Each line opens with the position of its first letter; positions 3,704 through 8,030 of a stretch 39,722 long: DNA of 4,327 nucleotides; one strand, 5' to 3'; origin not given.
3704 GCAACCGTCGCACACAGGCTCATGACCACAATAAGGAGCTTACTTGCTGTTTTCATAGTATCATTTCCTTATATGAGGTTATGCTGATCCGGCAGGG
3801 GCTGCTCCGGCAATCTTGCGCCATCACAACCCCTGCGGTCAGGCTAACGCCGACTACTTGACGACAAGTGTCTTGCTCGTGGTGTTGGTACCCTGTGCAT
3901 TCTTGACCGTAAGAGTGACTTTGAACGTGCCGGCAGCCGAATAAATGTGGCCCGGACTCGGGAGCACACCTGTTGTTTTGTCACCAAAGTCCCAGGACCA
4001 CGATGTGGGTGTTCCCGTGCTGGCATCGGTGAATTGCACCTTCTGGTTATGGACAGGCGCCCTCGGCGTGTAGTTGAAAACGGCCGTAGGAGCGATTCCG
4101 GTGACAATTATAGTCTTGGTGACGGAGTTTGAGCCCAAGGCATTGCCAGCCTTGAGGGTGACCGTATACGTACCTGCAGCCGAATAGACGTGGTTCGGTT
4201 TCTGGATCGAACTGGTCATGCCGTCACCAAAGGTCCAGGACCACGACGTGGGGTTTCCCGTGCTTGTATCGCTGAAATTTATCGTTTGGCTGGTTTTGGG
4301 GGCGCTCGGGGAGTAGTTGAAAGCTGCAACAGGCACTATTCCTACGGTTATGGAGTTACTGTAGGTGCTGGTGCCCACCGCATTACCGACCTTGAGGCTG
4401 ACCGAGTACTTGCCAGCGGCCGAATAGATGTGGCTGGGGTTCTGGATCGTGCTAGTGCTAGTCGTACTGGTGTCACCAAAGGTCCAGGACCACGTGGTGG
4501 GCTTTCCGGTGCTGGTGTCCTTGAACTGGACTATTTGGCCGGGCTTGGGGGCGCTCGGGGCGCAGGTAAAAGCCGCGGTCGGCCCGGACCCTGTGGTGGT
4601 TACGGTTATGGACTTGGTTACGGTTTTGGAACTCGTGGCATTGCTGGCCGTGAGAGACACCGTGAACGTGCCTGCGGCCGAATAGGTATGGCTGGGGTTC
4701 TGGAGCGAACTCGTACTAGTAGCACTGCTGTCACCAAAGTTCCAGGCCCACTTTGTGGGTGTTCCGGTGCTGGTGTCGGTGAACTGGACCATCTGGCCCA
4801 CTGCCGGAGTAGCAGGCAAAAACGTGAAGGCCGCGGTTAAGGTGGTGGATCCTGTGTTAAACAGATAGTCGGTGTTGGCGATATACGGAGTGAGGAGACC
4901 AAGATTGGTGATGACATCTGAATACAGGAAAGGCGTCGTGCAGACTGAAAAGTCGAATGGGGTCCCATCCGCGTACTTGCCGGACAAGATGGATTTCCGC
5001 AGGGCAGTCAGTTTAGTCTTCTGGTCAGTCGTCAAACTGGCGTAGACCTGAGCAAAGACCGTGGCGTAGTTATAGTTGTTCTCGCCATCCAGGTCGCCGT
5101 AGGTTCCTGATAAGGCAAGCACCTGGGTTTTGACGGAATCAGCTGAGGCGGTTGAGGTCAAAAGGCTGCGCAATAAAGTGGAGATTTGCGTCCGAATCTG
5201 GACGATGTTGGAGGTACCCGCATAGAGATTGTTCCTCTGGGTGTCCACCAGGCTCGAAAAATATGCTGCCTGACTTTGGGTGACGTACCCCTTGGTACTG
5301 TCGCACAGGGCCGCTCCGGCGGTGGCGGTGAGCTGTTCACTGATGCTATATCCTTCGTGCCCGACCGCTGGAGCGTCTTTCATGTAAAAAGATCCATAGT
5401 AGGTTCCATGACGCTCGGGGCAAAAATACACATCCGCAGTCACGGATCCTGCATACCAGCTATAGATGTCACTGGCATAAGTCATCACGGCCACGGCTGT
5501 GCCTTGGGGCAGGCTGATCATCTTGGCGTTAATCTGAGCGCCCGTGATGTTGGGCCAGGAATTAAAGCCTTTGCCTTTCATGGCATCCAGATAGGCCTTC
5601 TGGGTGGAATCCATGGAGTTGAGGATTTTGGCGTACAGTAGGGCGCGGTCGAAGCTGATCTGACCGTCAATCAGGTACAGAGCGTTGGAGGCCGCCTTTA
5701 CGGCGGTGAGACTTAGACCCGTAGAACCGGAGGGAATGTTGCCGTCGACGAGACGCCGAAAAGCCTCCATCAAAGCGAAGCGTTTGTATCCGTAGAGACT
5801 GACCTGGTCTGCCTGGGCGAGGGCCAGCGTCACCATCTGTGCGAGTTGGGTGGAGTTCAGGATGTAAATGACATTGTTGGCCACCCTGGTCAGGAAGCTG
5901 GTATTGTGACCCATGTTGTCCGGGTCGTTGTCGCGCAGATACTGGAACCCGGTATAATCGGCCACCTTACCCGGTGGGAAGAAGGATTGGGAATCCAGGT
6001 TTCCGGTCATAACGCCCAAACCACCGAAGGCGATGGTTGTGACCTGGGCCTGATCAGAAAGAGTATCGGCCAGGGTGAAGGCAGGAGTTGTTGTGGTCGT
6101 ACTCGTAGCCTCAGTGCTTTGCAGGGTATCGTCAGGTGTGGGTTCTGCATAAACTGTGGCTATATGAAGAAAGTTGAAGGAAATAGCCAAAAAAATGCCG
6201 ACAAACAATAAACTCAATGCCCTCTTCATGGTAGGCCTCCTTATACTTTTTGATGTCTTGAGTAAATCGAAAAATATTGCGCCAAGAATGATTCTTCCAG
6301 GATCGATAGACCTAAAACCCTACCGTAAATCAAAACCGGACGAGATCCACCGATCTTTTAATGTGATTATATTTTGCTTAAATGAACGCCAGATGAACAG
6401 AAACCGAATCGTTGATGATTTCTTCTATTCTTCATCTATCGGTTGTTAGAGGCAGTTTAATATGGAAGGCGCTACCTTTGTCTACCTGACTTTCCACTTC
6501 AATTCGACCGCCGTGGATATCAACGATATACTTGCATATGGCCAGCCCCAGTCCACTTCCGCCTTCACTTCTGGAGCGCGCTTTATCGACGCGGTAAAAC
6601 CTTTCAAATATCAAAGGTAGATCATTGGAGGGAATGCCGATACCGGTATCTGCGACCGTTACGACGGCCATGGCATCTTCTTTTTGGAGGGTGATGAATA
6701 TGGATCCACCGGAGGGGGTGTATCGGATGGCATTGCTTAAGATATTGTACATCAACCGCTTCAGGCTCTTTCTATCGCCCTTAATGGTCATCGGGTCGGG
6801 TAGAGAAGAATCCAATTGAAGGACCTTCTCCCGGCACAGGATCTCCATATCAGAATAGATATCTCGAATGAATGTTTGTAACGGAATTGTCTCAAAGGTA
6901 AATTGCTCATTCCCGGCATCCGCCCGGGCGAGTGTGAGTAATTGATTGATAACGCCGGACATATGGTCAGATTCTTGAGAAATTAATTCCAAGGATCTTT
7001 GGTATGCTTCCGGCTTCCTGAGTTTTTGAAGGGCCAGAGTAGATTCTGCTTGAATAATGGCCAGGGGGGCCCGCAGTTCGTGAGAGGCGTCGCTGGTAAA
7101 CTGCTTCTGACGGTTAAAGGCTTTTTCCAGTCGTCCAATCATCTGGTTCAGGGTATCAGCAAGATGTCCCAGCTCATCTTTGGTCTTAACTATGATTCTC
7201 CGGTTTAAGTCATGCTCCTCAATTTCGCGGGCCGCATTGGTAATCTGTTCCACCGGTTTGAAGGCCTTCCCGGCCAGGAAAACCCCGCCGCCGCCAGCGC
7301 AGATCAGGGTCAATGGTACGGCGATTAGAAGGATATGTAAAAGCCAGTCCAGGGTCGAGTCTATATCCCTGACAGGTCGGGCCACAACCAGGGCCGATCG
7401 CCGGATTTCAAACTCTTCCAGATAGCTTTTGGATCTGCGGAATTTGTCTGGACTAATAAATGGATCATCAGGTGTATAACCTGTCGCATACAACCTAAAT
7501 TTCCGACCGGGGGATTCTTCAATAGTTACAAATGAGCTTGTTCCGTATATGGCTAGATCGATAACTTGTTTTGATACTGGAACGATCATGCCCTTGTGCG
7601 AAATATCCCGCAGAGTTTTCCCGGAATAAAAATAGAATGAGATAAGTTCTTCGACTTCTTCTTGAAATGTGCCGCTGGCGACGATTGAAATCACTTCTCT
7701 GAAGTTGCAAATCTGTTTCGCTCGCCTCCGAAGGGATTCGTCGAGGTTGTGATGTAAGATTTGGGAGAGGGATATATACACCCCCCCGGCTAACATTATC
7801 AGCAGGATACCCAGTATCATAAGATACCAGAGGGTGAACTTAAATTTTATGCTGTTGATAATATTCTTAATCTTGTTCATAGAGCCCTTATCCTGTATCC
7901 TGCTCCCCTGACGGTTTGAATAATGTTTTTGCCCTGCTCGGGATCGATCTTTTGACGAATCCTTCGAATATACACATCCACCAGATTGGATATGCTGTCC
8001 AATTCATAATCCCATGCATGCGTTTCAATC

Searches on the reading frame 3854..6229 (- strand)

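Call 87: search_protein_families(library=pfam, proteins=[window:3854-6229:-], max_evalue=0.00001)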
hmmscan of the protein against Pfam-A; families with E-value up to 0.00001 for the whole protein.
window:3854-6229:- (791 aa): 2 families
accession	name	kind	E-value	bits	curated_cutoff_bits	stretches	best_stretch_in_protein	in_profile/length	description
PF18911.6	PKD_4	-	3.3e-62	207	27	4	647-709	21-83/85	PKD domain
PF00801.26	PKD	-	5.3e-55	183.8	23.5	4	637-709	2-80/80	PKD domain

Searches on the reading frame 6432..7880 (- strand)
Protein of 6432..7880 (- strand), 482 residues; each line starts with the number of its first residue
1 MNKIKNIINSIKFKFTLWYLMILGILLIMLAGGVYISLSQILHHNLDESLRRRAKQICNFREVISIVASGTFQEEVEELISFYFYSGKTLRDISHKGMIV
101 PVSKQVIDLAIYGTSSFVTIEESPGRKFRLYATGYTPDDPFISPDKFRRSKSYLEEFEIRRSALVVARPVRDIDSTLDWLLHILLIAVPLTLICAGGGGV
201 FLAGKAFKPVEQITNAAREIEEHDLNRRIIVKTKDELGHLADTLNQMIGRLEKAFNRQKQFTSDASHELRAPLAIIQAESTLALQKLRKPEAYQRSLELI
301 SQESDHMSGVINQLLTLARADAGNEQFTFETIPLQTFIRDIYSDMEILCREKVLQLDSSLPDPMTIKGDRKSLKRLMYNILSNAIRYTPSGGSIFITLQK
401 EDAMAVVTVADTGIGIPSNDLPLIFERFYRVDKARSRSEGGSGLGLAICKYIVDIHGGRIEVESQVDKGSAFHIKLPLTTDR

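Call 87: search_protein_families(library=pfam, proteins=[window:6432-7880:-], max_evalue=0.00001)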
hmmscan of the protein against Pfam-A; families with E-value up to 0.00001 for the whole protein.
window:6432-7880:- (482 aa): 3 families
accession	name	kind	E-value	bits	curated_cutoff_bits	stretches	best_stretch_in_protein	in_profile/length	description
PF02518.31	HATPase_c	-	1.6e-33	115.9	26.4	1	368-479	1-110/111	Histidine kinase-, DNA gyrase B-, and HSP90-like ATPase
PF00512.31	HisKA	-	8.3e-14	51.8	26.9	1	258-323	2-66/66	His Kinase A (phospho-acceptor) domain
PF00672.30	HAMP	-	4.8e-13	49.6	25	1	201-252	1-52/53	HAMP domain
